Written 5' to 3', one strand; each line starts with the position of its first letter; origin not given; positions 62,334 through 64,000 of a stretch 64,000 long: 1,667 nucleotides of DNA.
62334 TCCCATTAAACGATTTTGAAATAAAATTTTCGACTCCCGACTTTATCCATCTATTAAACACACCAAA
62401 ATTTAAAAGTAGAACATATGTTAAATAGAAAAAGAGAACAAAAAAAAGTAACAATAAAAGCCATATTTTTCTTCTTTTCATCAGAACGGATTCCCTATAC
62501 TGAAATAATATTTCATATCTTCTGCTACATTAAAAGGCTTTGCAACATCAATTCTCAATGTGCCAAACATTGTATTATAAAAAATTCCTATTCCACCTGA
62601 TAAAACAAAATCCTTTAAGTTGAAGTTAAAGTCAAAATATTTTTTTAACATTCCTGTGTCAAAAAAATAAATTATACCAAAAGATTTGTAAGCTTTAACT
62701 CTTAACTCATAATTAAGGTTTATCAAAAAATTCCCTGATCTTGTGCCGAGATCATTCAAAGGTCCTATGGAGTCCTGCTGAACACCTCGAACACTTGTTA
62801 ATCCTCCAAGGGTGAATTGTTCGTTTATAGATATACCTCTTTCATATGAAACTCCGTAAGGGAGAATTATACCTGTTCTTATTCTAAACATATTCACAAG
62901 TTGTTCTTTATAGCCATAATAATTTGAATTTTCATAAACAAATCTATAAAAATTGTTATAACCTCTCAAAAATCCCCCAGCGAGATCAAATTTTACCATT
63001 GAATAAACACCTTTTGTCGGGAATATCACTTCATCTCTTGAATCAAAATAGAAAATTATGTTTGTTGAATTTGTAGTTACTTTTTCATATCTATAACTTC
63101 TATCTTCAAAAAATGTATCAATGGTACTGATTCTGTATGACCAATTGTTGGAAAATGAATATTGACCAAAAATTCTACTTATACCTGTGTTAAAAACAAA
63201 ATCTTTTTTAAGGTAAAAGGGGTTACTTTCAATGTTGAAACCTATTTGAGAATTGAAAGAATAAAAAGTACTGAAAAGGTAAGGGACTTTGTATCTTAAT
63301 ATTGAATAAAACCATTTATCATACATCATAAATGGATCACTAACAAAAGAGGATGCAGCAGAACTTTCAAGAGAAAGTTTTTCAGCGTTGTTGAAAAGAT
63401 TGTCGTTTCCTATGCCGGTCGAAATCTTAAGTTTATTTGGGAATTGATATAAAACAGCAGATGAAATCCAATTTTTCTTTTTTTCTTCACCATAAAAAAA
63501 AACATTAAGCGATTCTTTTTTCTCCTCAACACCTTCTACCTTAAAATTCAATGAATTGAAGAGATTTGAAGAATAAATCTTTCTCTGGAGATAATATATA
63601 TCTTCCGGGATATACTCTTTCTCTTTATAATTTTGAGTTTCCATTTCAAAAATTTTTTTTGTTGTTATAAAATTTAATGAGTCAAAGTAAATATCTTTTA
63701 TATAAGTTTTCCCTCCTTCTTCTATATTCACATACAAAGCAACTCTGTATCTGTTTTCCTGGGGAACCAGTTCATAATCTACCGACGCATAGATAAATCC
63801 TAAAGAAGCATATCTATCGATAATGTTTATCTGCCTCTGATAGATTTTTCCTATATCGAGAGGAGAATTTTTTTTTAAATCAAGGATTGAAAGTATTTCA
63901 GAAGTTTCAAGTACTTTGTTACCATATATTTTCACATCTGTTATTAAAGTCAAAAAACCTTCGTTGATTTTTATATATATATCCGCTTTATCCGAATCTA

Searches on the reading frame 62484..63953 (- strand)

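Call 60: search_protein_families(library=ncbifam, proteins=[window:62484-63953:-], max_evalue=0.001)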
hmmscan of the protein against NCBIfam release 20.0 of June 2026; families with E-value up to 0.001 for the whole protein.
window:62484-63953:- (490 aa): 3 families
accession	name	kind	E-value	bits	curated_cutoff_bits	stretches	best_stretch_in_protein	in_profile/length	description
TIGR03303.1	OM_YaeT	equivalog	4.7e-33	114.5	297.15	2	120-485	358-736/741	outer membrane protein assembly factor BamA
NF047950.2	ATportTamA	equivalog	2.3e-11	43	625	1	110-488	207-567/569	autotransporter assembly complex protein TamA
NF008287.0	PRK11067.1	subfamily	5.6e-11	41.5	1181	1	4-398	268-669/802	outer membrane protein assembly factor BamA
